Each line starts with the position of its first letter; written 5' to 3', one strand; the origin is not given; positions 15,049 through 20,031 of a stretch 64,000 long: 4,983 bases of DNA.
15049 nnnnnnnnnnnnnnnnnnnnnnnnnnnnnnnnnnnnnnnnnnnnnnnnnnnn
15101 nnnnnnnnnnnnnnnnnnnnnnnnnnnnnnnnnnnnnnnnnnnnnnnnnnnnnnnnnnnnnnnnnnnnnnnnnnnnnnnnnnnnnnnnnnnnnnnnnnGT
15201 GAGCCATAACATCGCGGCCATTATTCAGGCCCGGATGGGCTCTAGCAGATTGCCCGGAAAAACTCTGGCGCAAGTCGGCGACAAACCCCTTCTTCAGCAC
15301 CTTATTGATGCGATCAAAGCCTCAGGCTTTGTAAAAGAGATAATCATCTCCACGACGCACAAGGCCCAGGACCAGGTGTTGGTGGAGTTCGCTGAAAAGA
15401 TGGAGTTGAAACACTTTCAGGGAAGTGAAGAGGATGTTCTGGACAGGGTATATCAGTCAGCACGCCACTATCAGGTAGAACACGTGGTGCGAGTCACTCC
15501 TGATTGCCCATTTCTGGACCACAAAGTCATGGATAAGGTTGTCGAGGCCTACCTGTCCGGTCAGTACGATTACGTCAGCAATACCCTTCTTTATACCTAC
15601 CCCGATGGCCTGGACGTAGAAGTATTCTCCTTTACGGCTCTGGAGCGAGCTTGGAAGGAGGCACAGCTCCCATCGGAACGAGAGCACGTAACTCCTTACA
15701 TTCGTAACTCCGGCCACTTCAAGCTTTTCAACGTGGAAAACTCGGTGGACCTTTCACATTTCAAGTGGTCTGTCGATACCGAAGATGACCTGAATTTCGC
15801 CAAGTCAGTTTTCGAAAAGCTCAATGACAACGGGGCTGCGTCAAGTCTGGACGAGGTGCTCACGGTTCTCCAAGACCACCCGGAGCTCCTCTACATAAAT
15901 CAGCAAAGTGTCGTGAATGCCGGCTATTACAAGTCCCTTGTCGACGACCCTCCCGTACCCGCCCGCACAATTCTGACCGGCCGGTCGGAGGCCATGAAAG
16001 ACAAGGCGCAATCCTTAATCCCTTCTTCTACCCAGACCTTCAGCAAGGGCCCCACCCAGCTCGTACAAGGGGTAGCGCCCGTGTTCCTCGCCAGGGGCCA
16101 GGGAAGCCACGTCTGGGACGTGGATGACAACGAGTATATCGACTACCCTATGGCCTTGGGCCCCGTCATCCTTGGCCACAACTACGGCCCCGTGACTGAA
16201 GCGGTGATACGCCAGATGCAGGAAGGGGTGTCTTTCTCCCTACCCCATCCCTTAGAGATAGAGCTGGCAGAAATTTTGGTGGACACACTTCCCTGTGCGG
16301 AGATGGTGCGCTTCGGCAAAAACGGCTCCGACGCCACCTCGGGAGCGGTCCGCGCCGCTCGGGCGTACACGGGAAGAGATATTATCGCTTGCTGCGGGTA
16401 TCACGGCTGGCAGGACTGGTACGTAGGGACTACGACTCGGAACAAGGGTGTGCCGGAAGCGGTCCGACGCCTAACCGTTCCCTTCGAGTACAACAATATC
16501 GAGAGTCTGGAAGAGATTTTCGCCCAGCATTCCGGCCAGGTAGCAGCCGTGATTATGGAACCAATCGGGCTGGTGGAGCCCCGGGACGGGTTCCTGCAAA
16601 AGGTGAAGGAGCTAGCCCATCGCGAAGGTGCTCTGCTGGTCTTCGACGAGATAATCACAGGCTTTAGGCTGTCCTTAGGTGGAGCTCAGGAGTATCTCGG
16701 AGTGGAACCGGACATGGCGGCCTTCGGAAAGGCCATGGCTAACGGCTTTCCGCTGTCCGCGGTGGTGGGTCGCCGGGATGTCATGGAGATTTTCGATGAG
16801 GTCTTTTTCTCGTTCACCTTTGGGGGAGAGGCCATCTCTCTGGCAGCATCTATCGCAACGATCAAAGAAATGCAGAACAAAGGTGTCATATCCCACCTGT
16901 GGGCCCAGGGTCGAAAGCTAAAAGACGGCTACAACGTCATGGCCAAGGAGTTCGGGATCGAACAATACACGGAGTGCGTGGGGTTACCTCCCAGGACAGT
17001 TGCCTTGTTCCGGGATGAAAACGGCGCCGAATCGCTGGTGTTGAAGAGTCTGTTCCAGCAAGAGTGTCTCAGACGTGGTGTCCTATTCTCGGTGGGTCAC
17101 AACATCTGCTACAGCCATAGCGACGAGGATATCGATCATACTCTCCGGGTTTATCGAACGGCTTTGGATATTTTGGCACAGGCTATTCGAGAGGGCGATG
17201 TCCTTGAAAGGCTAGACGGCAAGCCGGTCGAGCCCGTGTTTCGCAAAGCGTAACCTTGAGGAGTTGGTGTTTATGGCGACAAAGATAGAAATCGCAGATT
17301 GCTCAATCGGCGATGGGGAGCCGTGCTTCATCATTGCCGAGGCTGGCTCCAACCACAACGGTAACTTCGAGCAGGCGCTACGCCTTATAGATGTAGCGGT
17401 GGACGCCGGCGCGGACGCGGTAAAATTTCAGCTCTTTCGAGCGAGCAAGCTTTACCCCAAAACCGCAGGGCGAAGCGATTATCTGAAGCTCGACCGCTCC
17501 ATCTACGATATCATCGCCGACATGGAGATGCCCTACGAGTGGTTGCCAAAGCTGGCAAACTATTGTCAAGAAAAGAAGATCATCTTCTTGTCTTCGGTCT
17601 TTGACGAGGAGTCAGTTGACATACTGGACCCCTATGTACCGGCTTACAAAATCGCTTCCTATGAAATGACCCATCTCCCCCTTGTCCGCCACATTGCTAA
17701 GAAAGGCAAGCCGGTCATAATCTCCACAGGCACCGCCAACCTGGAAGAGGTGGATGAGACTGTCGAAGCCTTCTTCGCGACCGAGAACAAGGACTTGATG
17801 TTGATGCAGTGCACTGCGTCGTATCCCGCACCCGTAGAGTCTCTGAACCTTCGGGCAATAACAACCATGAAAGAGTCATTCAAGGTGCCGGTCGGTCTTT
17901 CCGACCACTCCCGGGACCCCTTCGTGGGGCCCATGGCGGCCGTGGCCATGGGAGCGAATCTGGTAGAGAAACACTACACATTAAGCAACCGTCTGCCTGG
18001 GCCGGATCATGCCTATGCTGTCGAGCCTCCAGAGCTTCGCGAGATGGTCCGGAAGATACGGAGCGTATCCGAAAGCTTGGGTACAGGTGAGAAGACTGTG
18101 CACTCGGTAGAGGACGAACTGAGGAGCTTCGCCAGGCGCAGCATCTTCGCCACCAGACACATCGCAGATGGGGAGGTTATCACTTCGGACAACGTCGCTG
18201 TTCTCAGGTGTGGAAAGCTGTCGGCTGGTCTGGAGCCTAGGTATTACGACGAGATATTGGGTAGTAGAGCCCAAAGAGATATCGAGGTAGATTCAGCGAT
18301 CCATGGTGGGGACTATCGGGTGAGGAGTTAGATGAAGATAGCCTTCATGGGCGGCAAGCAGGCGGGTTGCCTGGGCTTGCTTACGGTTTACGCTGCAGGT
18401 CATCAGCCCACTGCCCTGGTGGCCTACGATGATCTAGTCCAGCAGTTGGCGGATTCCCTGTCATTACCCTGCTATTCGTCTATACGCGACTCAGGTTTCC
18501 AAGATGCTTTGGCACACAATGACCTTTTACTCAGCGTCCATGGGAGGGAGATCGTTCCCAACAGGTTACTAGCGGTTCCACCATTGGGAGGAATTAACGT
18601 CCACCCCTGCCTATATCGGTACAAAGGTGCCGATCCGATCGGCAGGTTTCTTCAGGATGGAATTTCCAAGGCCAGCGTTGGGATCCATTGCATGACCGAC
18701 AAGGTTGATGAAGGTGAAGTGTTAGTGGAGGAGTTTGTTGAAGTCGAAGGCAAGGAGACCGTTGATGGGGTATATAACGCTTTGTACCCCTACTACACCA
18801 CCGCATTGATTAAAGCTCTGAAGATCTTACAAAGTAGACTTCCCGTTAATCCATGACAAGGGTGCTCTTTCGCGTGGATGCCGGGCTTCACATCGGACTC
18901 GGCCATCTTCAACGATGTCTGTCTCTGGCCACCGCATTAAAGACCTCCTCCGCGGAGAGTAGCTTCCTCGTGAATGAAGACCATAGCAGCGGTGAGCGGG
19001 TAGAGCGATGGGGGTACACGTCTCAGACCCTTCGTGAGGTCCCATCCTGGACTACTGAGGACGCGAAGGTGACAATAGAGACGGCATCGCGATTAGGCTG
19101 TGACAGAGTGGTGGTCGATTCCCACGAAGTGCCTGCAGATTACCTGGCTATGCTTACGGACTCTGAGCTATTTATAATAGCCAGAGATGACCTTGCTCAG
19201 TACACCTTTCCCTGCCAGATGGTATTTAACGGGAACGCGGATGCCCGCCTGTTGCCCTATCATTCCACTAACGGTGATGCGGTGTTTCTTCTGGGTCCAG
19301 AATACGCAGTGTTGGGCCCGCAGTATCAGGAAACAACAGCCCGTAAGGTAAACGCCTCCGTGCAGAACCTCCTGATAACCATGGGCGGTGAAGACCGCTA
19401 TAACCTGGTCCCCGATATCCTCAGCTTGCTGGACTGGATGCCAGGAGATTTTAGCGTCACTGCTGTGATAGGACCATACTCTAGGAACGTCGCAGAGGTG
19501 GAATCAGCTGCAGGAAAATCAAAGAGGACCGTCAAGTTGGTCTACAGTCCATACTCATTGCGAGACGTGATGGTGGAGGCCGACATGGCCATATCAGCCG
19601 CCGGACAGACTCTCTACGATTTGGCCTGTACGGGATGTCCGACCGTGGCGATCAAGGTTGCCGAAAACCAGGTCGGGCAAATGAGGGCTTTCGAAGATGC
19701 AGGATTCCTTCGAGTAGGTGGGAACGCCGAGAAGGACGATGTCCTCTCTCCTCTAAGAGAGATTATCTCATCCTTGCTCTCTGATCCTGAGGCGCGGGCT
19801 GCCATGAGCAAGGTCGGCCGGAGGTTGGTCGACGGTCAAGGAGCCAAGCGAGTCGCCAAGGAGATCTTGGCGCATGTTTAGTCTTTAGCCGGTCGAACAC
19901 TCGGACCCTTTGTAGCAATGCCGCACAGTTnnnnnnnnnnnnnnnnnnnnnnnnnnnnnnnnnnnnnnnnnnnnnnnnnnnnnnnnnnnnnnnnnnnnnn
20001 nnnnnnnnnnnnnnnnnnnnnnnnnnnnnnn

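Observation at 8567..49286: A glycan island of about 40 kb, headed by a NusG paralog, that combines two CMP-ulosonic-acid pathways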

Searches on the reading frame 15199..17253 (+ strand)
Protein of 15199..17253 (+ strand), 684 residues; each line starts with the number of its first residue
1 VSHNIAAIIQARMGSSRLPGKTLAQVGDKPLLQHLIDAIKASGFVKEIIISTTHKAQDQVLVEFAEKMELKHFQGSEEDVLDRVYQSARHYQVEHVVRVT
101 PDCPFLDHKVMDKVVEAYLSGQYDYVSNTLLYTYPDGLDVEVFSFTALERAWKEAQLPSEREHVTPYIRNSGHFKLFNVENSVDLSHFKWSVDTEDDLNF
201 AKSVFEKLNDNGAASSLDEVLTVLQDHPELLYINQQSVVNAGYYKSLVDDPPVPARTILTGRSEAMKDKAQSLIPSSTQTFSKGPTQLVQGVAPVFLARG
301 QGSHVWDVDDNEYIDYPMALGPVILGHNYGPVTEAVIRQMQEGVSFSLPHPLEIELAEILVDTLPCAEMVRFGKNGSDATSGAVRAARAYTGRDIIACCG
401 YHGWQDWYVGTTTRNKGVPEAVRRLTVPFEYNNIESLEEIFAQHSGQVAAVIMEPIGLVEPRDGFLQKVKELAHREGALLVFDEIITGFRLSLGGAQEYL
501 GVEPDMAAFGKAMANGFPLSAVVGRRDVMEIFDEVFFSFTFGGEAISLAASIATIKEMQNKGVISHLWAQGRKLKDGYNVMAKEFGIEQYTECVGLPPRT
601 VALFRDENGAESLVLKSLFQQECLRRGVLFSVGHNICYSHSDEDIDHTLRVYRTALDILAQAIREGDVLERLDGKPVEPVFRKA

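Call 3: search_protein_families(library=pfam, proteins=[window:15199-17253:+])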
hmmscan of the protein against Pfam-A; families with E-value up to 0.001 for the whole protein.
window:15199-17253:+ (684 aa): 3 families
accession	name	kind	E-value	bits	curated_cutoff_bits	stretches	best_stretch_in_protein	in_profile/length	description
PF00202.27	Aminotran_3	-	1.7e-49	169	30.5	1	293-582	9-330/403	Aminotransferase class-III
PF02348.25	CTP_transf_3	-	1e-33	117.4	22.6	1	6-180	1-176/217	Cytidylyltransferase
PF12804.13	NTP_transf_3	-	7.5e-09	36.4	27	1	12-126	11-119/160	MobA-like NTP transferase domain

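Call 8: search_protein_families(library=ncbifam, proteins=[window:15199-17253:+], max_evalue=0.01)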
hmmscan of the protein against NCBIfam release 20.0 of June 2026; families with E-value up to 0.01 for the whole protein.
window:15199-17253:+ (684 aa): 85 families (the best 25 are shown)
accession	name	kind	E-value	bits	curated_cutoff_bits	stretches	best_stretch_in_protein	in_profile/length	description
NF004856.0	PRK06209.1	equivalog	3.1e-139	464.4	486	1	262-683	10-439/450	glutamate-1-semialdehyde 2,1-aminomutase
NF000818.0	PRK00062.1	subfamily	1.9e-86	290.5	398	1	262-657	5-425/429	glutamate-1-semialdehyde 2,1-aminomutase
TIGR00713.1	hemL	equivalog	4.1e-84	282.7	527.3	1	291-656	28-420/423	glutamate-1-semialdehyde 2,1-aminomutase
NF041362.1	GntE_guanitoxin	equivalog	9.8e-83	278.1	525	1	262-649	7-426/426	guanitoxin biosynthesis PLP-dependent transaminase GntE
NF009055.0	PRK12389.1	equivalog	3.1e-78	263.3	637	1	262-659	5-428/431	glutamate-1-semialdehyde 2,1-aminomutase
NF005993.0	PRK08117.1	subfamily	3.3e-45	154.5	574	2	432-631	190-394/433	aspartate aminotransferase family protein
NF001864.0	PRK00615.1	equivalog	1.4e-44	152.3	706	1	291-568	33-329/433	glutamate-1-semialdehyde aminotransferase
TIGR00707.1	argD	subfamily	3.1e-44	151.3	410.05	1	293-584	9-312/381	acetylornithine/succinylornithine family transaminase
NF004426.0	PRK05769.1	equivalog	7.7e-43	146.9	552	2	434-630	205-405/441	acetyl ornithine aminotransferase family protein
NF002874.0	PRK03244.1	equivalog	2e-41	142.1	457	1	290-579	22-320/399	acetylornithine transaminase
NF006368.0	PRK08593.1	equivalog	1.2e-39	136.2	570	2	435-587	195-354/448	aspartate aminotransferase family protein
NF006228.0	PRK08360.1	equivalog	3.7e-39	134.6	608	2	432-587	187-349/443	aspartate aminotransferase family protein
NF005453.0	PRK07046.1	subfamily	9.3e-38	130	425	1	293-659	57-451/453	transaminase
NF002797.0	PRK02936.1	equivalog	4.1e-35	121.2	496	1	294-576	12-301/385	acetylornithine transaminase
NF049976.1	AmadipTransam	equivalog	1.1e-34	120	650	2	444-629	187-377/416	2-aminoadipate transaminase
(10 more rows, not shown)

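Call 26: search_solved_structures(query=window:15199-17253:+, max_evalue=1e-10)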
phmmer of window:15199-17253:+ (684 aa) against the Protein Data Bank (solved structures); distinct sequences matched with E-value up to 1e-10: 153 (the best 60 are shown).
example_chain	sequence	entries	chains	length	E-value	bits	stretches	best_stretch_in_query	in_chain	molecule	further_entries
3l44_A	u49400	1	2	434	3.8e-65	223.8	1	262-588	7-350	Glutamate-1-semialdehyde 2,1-aminomutase 1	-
2e7u_A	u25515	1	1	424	2.8e-64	220.9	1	288-656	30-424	Glutamate-1-semialdehyde 2,1-aminomutase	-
5i92_A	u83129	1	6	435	3.2e-61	210.8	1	261-591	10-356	Glutamate-1-semialdehyde 2,1-aminomutase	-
3fqa_A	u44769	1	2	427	4.8e-61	210.2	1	268-657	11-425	Glutamate-1-semialdehyde 2,1-aminomutase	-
3fq8_A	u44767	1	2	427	4.9e-61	210.2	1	268-657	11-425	Glutamate-1-semialdehyde 2,1-aminomutase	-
3bs8_A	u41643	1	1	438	7e-61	209.7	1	269-651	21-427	Glutamate-1-semialdehyde 2,1-aminomutase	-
2gsa_A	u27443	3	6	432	8.7e-61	209.4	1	262-657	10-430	GLUTAMATE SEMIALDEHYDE AMINOTRANSFERASE | PROTEIN (GLUTAMATE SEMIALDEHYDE AMINOTRANSFERASE)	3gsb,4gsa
2hoy_A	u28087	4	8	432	8.8e-61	209.4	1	262-657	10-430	Glutamate-1-semialdehyde 2,1-aminomutase (GSAM) apo-form | Glutamate-1-semialdehyde 2,1-aminomutase (GSAM) pmp-form | Glutamate-1-semialdehyde 2,1-aminomutase (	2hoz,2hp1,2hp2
3fq7_A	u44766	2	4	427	1.3e-60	208.8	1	268-657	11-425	Glutamate-1-semialdehyde 2,1-aminomutase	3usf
5hdm_A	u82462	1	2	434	3.4e-60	207.4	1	263-585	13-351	Glutamate-1-semialdehyde 2,1-aminomutase 1, chloroplastic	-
6w80_A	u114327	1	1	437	1e-59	205.8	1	262-595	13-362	Glutamate-1-semialdehyde 2,1-aminomutase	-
2cfb_A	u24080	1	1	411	1.6e-59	205.2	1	291-657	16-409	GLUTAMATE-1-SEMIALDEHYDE 2,1-AMINOMUTASE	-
4e77_A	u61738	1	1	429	1.3e-58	202.2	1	262-650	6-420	Glutamate-1-semialdehyde 2,1-aminomutase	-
2epj_A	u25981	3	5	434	1.6e-58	201.9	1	269-613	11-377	Glutamate-1-semialdehyde 2,1-aminomutase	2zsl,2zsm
3k28_A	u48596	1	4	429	8e-58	199.6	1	265-655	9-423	Glutamate-1-semialdehyde 2,1-aminomutase 2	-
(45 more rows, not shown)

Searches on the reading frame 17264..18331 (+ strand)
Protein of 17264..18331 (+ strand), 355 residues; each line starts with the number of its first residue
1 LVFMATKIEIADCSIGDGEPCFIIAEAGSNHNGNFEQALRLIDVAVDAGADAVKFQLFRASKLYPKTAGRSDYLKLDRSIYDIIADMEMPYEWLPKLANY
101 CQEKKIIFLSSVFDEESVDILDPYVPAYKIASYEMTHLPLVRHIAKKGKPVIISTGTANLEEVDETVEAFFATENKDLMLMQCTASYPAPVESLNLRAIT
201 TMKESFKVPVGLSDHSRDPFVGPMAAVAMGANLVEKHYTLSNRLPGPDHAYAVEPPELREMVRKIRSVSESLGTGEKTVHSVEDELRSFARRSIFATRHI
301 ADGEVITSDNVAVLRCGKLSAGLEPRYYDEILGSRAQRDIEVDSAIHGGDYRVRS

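Call 3: search_protein_families(library=pfam, proteins=[window:17264-18331:+])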
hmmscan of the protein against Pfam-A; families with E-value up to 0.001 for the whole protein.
window:17264-18331:+ (355 aa): 2 families
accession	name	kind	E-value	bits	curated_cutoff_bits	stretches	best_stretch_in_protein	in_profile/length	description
PF03102.20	NeuB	-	4.1e-85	285.5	22.1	1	41-277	1-241/241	NeuB family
PF08666.17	SAF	-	3.1e-09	37.7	21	1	291-349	1-60/63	SAF domain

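Call 8: search_protein_families(library=ncbifam, proteins=[window:17264-18331:+], max_evalue=0.01)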
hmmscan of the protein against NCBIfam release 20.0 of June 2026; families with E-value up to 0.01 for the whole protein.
window:17264-18331:+ (355 aa): 5 families
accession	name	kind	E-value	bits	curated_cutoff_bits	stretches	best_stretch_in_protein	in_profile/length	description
TIGR03569.1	NeuB_NnaB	equivalog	3.9e-108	361.4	399.65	1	21-346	1-329/329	N-acetylneuraminate synthase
TIGR03586.1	PseI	equivalog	6.1e-93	311.6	340.25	1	21-344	2-325/327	pseudaminic acid synthase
NF006421.0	PRK08673.1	subfamily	1.7e-08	34.1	335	1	94-273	147-334/338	3-deoxy-7-phosphoheptulonate synthase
TIGR01361.1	DAHP_synth_Bsub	equivalog_domain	4.2e-08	32.9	267.75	1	101-263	85-255/260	3-deoxy-7-phosphoheptulonate synthase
NF009239.0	PRK12595.1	equivalog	8.6e-06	25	279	1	92-233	169-318/360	bifunctional 3-deoxy-7-phosphoheptulonate synthase/chorismate mutase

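Call 84: search_solved_structures(query=window:17264-18331:+, max_evalue=1e-20)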
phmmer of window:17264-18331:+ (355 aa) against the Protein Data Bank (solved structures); distinct sequences matched with E-value up to 1e-20: 8.
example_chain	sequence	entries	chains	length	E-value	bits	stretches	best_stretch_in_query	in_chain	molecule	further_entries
1vli_A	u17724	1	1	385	1.3e-90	307.7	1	8-350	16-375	Spore coat polysaccharide biosynthesis protein spsE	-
8h2c_A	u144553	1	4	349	4e-65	224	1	19-351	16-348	Pseudaminic acid synthase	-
2wqp_A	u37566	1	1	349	1.1e-44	156.8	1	8-337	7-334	POLYSIALIC ACID CAPSULE BIOSYNTHESIS PROTEIN SIAC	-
1xuu_A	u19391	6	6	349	2.8e-44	155.5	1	8-337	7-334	polysialic acid capsule biosynthesis protein SiaC | N-acetylneuraminate synthase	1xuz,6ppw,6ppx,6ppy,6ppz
4ipj_A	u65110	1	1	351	6.8e-44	154.2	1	8-336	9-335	Polysialic acid capsule biosynthesis protein SiaC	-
6ncs_A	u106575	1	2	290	1.4e-43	153.1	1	4-285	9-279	N-acetylneuraminic acid (Sialic acid) synthetase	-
4ipi_A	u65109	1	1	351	1.5e-43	153.1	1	8-334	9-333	Polysialic acid capsule biosynthesis protein SiaC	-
3g8r_A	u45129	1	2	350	7.4e-35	124.5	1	19-313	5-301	Probable spore coat polysaccharide biosynthesis protein E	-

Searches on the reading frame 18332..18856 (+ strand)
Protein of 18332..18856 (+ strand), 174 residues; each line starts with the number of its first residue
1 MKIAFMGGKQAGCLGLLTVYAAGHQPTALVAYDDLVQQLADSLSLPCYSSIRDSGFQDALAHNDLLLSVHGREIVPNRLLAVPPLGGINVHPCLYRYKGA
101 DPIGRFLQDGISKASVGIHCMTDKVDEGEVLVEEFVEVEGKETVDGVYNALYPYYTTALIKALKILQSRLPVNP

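Call 4: search_protein_families(library=pfam, proteins=[window:18332-18856:+])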
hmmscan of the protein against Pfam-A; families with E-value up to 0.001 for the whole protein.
window:18332-18856:+ (174 aa): 1 family
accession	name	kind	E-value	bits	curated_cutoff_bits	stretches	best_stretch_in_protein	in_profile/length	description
PF00551.24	Formyl_trans_N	-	3.7e-14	53.3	26.1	1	64-162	81-180/181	Formyl transferase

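Call 10: search_protein_families(library=ncbifam, proteins=[window:18332-18856:+], max_evalue=0.01)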
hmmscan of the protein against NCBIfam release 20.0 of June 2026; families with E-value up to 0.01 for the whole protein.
window:18332-18856:+ (174 aa): 6 families
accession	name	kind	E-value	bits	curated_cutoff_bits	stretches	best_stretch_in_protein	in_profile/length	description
TIGR00460.1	fmt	equivalog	9.9e-14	51.1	201.5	1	67-166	84-184/315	methionyl-tRNA formyltransferase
NF005414.0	PRK06988.1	equivalog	6e-12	45.2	316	1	36-164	47-180/311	formyltransferase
NF005998.1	PRK08125.1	equivalog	1.7e-11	43.3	777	1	62-166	75-180/649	bifunctional UDP-4-amino-4-deoxy-L-arabinose formyltransferase/UDP-glucuronic acid oxidase ArnA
NF005755.0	PRK07579.1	equivalog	3.9e-08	33.4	238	1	58-152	61-153/245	dTDP-4-amino-4,6-dideoxyglucose formyltransferase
TIGR00639.1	PurN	equivalog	8.8e-07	28.6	150.1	1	88-152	105-170/192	phosphoribosylglycinamide formyltransferase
TIGR00655.1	PurU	equivalog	0.0021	17.7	285.95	1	88-163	186-262/280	formyltetrahydrofolate deformylase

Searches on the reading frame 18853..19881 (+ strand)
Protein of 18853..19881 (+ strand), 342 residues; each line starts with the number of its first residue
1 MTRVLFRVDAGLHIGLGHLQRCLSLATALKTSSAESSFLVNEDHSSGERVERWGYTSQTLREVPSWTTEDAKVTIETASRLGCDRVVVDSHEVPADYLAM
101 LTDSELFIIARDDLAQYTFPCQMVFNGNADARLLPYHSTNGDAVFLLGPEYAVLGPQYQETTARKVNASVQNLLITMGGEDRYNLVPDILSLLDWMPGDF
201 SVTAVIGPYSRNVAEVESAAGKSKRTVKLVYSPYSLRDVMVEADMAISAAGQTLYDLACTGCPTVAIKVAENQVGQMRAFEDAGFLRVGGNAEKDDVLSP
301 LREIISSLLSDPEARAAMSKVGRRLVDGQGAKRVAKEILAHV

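Call 4: search_protein_families(library=pfam, proteins=[window:18853-19881:+])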
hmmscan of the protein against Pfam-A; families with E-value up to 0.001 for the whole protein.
window:18853-19881:+ (342 aa): 0 families

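Call 10: search_protein_families(library=ncbifam, proteins=[window:18853-19881:+], max_evalue=0.01)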
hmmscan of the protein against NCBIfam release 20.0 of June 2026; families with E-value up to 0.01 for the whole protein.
window:18853-19881:+ (342 aa): 4 families
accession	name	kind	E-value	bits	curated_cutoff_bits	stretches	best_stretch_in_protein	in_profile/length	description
TIGR03590.1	PseG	equivalog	2e-52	178.5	153.55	1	3-275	2-275/280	UDP-2,4-diacetamido-2,4,6-trideoxy-beta-L-altropyranose hydrolase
TIGR01133.1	murG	equivalog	5.3e-05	22.4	250.25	1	206-338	218-353/353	undecaprenyldiphospho-muramoylpentapeptide beta-N-acetylglucosaminyltransferase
TIGR01426.2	MGT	subfamily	0.00011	21.4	260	1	236-340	286-389/393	macrolide family glycosyltransferase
NF033129.1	macro_glyco_Mgt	subfamily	0.0012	17.9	700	1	238-338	289-388/393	macrolide-inactivating glycosyltransferase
